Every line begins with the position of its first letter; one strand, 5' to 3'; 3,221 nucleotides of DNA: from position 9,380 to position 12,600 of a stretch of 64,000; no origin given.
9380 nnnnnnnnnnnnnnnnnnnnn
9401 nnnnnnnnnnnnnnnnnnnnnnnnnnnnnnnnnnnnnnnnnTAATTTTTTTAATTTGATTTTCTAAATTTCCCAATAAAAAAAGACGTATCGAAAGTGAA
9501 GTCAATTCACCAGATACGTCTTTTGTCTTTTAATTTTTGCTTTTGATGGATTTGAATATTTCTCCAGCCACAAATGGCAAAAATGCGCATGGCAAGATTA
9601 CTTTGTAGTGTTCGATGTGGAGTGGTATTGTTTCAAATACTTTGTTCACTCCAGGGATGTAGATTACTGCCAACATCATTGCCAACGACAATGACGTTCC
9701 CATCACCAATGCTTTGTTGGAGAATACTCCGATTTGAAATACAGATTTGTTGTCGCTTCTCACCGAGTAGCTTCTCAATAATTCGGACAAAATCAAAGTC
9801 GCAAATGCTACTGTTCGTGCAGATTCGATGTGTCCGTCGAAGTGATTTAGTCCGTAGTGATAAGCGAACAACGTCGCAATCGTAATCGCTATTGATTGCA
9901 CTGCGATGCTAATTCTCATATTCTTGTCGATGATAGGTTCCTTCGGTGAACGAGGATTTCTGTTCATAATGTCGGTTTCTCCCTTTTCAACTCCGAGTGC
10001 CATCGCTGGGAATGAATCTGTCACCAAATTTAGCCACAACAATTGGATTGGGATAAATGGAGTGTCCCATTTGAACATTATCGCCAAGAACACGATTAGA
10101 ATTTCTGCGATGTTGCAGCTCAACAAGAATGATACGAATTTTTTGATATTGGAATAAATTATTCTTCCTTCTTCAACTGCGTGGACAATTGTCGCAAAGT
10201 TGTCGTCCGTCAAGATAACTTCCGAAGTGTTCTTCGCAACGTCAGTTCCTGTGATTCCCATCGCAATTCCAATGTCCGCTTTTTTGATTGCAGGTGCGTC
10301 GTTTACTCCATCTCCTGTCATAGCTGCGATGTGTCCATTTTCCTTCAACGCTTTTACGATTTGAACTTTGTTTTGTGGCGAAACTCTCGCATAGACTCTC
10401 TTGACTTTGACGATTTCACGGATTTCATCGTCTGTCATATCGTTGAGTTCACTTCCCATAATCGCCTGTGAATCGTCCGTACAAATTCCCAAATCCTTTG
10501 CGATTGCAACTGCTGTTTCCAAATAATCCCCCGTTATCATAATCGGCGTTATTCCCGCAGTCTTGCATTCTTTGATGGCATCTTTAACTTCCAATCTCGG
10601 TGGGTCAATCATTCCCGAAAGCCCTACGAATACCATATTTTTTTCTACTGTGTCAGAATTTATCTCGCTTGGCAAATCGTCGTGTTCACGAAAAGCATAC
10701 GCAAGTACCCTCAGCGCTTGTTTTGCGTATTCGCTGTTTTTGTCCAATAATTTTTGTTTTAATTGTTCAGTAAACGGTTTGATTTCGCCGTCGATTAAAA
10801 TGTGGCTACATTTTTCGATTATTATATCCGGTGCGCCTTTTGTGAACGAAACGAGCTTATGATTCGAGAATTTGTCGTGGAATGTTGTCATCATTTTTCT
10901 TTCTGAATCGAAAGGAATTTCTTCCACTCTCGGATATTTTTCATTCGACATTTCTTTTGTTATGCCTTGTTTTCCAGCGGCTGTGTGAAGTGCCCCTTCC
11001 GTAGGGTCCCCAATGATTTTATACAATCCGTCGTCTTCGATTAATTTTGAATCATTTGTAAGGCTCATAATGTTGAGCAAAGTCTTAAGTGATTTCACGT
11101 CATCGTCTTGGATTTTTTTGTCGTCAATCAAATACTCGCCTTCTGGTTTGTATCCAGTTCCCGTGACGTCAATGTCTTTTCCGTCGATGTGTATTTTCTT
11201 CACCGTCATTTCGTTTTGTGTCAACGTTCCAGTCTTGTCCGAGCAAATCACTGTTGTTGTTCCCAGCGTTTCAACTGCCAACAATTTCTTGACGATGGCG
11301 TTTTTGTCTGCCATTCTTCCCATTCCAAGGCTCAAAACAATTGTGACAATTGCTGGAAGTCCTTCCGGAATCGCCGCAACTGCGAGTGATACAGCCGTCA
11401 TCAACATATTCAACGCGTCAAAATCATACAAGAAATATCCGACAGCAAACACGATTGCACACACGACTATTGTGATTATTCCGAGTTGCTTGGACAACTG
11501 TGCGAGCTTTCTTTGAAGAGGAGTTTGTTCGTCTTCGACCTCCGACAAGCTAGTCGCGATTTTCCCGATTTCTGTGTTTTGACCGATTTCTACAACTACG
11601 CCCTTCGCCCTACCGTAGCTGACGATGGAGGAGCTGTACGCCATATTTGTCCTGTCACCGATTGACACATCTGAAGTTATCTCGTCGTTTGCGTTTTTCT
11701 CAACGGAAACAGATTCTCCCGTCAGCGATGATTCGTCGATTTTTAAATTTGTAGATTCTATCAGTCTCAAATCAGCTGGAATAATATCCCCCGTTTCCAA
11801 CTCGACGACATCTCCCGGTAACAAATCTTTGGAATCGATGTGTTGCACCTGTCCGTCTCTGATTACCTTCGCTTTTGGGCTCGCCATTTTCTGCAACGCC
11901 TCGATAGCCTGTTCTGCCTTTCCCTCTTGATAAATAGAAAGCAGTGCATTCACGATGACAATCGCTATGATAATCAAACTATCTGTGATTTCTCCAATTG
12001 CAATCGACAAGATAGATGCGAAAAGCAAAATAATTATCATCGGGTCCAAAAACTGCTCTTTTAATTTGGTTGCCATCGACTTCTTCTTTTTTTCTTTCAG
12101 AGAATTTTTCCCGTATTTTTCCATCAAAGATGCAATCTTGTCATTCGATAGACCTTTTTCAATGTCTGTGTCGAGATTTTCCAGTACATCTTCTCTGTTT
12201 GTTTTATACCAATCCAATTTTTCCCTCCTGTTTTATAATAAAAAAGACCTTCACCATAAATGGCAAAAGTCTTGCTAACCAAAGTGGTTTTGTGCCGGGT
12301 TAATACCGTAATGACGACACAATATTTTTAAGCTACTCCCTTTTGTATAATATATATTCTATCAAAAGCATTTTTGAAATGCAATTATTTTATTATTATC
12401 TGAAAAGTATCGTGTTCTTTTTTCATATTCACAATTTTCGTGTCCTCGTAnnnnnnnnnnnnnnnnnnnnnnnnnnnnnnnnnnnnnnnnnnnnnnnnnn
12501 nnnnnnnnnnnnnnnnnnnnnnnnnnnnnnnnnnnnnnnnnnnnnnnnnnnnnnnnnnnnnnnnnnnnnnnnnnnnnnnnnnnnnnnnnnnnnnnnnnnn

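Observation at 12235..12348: Mn2+ (yybP-ykoY) riboswitch controlling a P-type cation ATPase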

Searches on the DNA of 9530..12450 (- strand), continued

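Call 33: search_with_rna_model(model_id=R1, sources=[window, L001, L002, L003, L004, L005, L006, L007, L008, L009, L010, L011, L012, L013, L014, L015, L016, L017, L018, L019, L020, L021, L022, L023, L024, L025, L026, L027, L028, L029, L031, L036, L040, L044, L047, L051, L055, L067, L076, L080, L081, L085, L088, L106, L110, L112, L116, L127, L130, L133, L135, L136, L137, L139, L142, L143, L144, L151], max_evalue=0.01, make_alignment=true)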
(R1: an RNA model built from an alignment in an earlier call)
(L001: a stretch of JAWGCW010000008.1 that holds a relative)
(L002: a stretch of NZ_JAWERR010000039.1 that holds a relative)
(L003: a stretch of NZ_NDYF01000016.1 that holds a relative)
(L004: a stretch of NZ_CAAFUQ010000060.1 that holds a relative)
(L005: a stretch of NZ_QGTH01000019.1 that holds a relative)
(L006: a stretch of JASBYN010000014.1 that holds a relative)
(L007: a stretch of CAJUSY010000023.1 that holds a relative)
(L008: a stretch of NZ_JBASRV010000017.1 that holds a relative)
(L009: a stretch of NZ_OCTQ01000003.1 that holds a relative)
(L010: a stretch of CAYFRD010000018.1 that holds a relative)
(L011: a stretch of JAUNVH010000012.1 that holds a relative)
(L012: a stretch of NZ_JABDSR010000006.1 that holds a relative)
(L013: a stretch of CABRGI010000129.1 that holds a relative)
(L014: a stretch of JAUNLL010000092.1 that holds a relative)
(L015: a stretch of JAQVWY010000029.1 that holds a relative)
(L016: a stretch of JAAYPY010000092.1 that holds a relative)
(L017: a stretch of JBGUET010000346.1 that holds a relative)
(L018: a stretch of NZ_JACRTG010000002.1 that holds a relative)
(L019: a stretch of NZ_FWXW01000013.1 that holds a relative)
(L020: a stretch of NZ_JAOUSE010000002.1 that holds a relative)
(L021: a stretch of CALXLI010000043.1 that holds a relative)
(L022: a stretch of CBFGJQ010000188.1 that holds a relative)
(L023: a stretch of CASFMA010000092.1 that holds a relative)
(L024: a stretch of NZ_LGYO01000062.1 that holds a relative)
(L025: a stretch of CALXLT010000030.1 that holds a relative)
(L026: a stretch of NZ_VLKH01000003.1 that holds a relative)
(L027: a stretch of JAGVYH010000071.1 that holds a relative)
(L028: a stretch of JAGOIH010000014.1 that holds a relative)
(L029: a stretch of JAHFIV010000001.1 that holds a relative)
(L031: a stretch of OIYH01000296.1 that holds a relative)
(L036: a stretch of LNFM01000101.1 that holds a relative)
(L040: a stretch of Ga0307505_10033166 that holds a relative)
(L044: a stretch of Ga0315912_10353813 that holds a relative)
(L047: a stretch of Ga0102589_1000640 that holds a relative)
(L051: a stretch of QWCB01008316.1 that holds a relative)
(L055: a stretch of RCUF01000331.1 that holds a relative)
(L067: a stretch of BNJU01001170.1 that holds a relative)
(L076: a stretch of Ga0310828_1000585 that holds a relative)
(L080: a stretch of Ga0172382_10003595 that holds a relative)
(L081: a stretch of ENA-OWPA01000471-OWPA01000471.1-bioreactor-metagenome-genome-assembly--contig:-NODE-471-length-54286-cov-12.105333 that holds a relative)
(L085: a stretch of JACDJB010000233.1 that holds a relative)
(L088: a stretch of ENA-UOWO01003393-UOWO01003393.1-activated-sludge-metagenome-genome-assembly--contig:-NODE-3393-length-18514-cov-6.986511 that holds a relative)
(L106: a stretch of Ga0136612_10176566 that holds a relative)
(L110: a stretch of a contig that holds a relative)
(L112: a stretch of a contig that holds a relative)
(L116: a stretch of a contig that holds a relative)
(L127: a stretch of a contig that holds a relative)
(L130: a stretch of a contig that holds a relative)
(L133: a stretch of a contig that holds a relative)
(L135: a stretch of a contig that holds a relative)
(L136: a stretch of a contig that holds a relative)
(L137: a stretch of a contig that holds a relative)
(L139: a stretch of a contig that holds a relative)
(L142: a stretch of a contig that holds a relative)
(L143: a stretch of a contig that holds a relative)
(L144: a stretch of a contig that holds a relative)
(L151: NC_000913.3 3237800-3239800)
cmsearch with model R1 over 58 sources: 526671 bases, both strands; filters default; matches with E-value up to 0.01: 42.
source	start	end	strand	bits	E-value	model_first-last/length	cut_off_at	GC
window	12263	12346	-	98.3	1.9e-24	1-83/83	no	0.39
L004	2866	2949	+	97.8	2.8e-24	1-83/83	no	0.42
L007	2866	2949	+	97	4.4e-24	1-83/83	no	0.42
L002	2867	2950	+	96.5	6.5e-24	1-83/83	no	0.42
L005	2866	2949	+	96.5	6.5e-24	1-83/83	no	0.42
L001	2866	2949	+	96.3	7e-24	1-83/83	no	0.43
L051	8399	8482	-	96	8.4e-24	1-83/83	no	0.43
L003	2866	2949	+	93.8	3.6e-23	1-83/83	no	0.44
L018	2809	2893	+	88.5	1.2e-21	1-83/83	no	0.39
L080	2277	2362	-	87.2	2.8e-21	1-83/83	no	0.42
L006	2866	2946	+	86.5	4.5e-21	1-83/83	no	0.44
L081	431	520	+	83.3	3.6e-20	1-83/83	no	0.38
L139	7443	7527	-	81.9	9.2e-20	1-83/83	no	0.41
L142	4081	4161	-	80.7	2e-19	1-83/83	no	0.4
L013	945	1034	+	79.2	5.4e-19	1-83/83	no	0.38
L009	2841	2924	+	78.1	1.1e-18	1-83/83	no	0.44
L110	7309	7398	-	77.5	1.7e-18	1-83/83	no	0.39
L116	1707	1796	+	77.5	1.7e-18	1-83/83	no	0.39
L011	2873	2956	+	75.8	5.1e-18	1-83/83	no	0.43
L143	10423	10512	+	75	8.3e-18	1-83/83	no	0.39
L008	2836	2931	+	73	3.2e-17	1-83/83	no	0.4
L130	757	845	+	65.5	4.2e-15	1-83/83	no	0.46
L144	11023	11114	-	59.6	2.1e-13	1-83/83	no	0.48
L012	2857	2943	+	56.4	1.7e-12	1-83/83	no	0.41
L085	4150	4242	-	56.2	1.9e-12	1-83/83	no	0.44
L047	2633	2724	+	55.1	4.1e-12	1-83/83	no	0.46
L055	4658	4751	+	53.3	1.3e-11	1-83/83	no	0.46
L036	4452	4547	-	51.2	5.2e-11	1-83/83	no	0.59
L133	605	698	-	50.4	8.5e-11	1-83/83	no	0.63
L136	5425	5514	-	50.4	8.7e-11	1-83/83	no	0.48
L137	579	672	-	48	4.2e-10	1-83/83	no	0.64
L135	616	707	+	46.5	1.1e-09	1-83/83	no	0.49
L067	179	263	+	45.8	1.7e-09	1-83/83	no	0.53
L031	5254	5335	-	45.8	1.8e-09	1-83/83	no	0.62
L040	924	1017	+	42.8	1.3e-08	1-83/83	no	0.72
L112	4048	4144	-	41.3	3.5e-08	1-83/83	no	0.53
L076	4884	4978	-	39.3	1.3e-07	1-83/83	no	0.54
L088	4193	4292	-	38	3e-07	1-83/83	no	0.6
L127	1201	1294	-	36.1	1e-06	1-83/83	no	0.55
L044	833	948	-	27.5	0.00028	1-83/83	no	0.61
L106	320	411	-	23.3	0.0045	1-83/83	no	0.77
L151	575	700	+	22.5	0.0077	1-83/83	no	0.48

Alignment A2: 42 matches aligned to the model, 175 columns, each read 5' to 3' on its own strand. Consensus structure (alignment columns), stored with it:
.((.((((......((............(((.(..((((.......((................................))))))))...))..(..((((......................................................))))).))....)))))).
